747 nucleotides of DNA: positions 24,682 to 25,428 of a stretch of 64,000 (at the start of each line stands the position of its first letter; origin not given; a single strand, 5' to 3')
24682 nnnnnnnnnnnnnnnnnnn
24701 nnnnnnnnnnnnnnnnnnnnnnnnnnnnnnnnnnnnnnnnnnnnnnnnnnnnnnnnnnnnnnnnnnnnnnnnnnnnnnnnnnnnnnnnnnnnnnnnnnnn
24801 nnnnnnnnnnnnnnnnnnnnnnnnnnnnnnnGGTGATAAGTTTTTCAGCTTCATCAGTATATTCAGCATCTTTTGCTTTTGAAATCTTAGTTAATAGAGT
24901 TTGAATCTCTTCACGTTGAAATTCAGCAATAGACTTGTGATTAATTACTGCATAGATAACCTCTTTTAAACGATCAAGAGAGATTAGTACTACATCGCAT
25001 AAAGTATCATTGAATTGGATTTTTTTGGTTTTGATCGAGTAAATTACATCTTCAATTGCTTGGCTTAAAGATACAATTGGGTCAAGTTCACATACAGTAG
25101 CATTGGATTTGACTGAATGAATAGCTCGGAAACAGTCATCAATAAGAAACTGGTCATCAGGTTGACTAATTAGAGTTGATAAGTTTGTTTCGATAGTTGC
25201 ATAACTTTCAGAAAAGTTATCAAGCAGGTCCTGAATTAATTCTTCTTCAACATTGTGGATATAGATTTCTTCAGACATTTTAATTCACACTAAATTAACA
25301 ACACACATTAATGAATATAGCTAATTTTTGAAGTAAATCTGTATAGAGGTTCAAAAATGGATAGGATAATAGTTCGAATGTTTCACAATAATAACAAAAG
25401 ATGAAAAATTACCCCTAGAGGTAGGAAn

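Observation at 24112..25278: HPt domain fused to an HD-GYP phosphodiesterase, an uncommon architecture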

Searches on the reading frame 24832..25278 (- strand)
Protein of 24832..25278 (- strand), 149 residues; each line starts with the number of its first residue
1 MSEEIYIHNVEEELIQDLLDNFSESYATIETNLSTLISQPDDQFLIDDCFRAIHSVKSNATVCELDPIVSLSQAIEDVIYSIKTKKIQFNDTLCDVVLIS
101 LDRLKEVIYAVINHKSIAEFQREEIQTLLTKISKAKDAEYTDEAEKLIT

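Call 43: search_solved_structures(query=A2, max_evalue=1, show_alignments=3)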
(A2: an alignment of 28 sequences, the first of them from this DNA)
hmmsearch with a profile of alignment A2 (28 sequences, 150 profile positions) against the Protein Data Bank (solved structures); distinct sequences matched with E-value up to 1: 26.
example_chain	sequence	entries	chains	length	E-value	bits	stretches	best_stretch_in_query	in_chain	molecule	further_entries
6ff6_A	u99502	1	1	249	1.4e-25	92.9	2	12-135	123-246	BRIC1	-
2ld6_A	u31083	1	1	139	4.5e-23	84.7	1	13-145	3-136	Chemotaxis protein CheA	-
1tqg_A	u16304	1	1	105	6.2e-21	77.8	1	14-113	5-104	Chemotaxis protein cheA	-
1i5n_A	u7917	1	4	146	7.1e-19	71.1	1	13-145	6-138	CHEMOTAXIS PROTEIN CHEA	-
2lp4_A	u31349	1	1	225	4e-18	68.7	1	13-143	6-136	Chemotaxis protein CheA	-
8c5v_C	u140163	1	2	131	5.7e-18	68.2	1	13-135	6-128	Chemotaxis protein CheA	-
6s1k_A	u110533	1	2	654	3.2e-17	65.7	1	13-142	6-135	Chemotaxis protein CheA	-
3kyi_A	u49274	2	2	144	2.8e-14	56.2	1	17-141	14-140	Putative histidine protein kinase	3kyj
6fes_A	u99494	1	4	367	5.9e-13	51.9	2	10-133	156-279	D12_BRIC2, a synthetic protein,D12_BRIC2, a synthetic protein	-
2lch_A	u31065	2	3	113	7.8e-10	41.8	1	13-97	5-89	Protein OR38 | computationally designed four-helix bundle protein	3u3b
7t03_A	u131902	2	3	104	2.1e-07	33.9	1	13-97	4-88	Cold unfolding four helix bundle | Designed cold unfolding four helix bundle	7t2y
5cwh_A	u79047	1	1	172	0.004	20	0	24-57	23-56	Designed helical repeat protein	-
5h7c_A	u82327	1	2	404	0.013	18.3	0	24-57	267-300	Immunoglobulin G-binding protein A, DHR14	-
5h78_A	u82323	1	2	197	0.029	17.2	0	24-57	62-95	cAMP-dependent protein kinase type II-alpha regulatory subunit,DHR14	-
9y4j_A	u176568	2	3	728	0.033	17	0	65-126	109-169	Interferon-induced helicase C domain-containing protein 1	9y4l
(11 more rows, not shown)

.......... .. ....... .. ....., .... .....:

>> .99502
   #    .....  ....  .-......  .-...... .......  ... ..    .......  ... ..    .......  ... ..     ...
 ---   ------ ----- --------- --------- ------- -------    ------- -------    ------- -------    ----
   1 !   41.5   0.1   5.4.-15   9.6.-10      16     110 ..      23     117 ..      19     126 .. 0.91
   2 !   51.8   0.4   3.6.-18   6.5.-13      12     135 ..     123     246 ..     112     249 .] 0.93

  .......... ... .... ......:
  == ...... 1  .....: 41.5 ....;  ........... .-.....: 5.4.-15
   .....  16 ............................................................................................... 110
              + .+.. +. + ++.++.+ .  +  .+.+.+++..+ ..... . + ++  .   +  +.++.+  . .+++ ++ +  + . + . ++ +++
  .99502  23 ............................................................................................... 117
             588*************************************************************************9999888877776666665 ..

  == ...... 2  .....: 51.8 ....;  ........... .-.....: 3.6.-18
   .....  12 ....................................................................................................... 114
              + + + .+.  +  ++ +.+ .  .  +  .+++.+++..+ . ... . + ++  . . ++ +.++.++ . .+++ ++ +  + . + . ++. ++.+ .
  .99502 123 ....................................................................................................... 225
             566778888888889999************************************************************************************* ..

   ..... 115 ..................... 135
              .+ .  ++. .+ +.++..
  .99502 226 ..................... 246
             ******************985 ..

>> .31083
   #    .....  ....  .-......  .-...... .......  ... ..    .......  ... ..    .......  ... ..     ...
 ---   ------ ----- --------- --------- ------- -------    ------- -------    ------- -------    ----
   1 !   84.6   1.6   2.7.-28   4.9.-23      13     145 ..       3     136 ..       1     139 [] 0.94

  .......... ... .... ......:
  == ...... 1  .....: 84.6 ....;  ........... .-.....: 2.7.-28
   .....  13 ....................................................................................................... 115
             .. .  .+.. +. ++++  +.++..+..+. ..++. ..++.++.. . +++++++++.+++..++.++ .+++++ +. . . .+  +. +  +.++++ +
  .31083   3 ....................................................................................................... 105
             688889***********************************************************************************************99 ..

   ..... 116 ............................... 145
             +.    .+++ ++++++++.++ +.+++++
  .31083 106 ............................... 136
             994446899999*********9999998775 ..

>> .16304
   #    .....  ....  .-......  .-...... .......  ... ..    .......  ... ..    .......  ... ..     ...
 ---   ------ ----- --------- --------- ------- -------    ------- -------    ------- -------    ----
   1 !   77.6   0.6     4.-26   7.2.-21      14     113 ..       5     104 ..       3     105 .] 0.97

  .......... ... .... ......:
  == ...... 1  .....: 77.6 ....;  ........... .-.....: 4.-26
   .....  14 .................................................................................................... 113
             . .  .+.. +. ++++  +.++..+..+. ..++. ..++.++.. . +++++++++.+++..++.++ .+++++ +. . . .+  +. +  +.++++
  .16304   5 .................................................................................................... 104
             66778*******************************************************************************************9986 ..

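Call 54: predict_structure(alignment_id=A2)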
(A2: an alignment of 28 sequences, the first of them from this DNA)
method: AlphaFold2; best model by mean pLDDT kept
length: 149 residues; sequences in the alignment: 28
mean_pLDDT: 94.1   pTM: 0.89
mean pLDDT of the five models: 94.1, 93.4, 93.2, 92.9, 91.9
residues with pLDDT >= 90: 131; 70-90: 12; 50-70: 5; < 50: 1
segments of 3 or more residues with pLDDT < 50: none
pLDDT, mean of each block of 10 residues (from residue 1): 66 93 98 98 98 98 95 99 97 98 97 90 96 93 96
secondary structure, 60 per line:
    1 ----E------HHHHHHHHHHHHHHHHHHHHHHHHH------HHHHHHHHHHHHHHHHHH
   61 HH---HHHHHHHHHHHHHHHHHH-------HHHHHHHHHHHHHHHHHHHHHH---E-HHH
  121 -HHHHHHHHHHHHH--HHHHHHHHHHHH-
elements in order: H12-36 H43-62 H66-83 H91-112 H122-134 H137-148

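Call 59: fold_search(model_id=the predicted structure, library=pdb)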
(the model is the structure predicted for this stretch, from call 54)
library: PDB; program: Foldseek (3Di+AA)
matches with E <= 10: 486; with E <= 0.001: 8
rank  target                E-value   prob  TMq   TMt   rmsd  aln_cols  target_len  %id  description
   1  1i5n_C                9.4e-05  1.00  0.74  0.88   1.8       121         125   21  Crystal structure of the P1 domain of CheA from Salmonella typhimurium (released 2001-07-11)
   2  1i5n_D                1.6e-04  1.00  0.75  0.86   1.8       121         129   21  Crystal structure of the P1 domain of CheA from Salmonella typhimurium (released 2001-07-11)
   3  1i5n_B                2.6e-04  1.00  0.70  0.83   1.9       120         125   21  Crystal structure of the P1 domain of CheA from Salmonella typhimurium (released 2001-07-11)
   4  2lp4_MODEL_1_A        3.9e-04  1.00  0.73  0.49   1.9       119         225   22  Solution structure of P1-CheY/P2 complex in bacterial chemotaxis (released 2012-10-24)
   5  1i5n_A                4.7e-04  1.00  0.73  0.84   1.9       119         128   22  Crystal structure of the P1 domain of CheA from Salmonella typhimurium (released 2001-07-11)
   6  3kyi_A                5.2e-04  1.00  0.71  0.81   2.5       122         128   19  Crystal structure of the phosphorylated P1 domain of CheA3 in complex with CheY6 from R. sphaeroides (released 2010-02-16)
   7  2ld6_MODEL_1_A        5.5e-04  1.00  0.70  0.77   2.3       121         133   19  Solution Structure of Histidine Phosphotransfer Domain of CheA (released 2011-10-12)
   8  8c5v_C                5.8e-04  1.00  0.73  0.82   1.9       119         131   20  Chemotaxis core signalling unit from E protein lysed E. coli cells (released 2023-09-13)
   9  3kyj_A                3.2e-03  1.00  0.62  0.71   4.2       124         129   18  Crystal structure of the P1 domain of CheA3 in complex with CheY6 from R. sphaeroides (released 2010-02-16)
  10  1tqg                  3.9e-03  1.00  0.62  0.87   1.6       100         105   21  CheA phosphotransferase domain from Thermotoga maritima (released 2004-09-07)
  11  3u3b_B                9.7e-03  1.00  0.63  0.89   1.6       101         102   16  Crystal Structure of Computationally Redesigned Four-Helix Bundle (released 2012-06-13)
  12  2lch_MODEL_1_A        9.7e-03  1.00  0.62  0.80   2.4       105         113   15  Solution NMR Structure of a Protein With a Redesigned Hydrophobic Core, Northeast Structural Genomics Consorti (released 2011-05-25)
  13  6ff6                  1.0e-02  1.00  0.71  0.49   2.2       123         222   19  Crystal structure of novel repeat protein BRIC1 (released 2018-09-05)
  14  3u3b_A                1.3e-02  1.00  0.61  0.85   1.5        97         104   16  Crystal Structure of Computationally Redesigned Four-Helix Bundle (released 2012-06-13)
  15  6fes_A                1.3e-02  1.00  0.68  0.30   5.3       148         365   16  Crystal structure of novel repeat protein BRIC2 fused to DARPin D12 (released 2018-09-05)
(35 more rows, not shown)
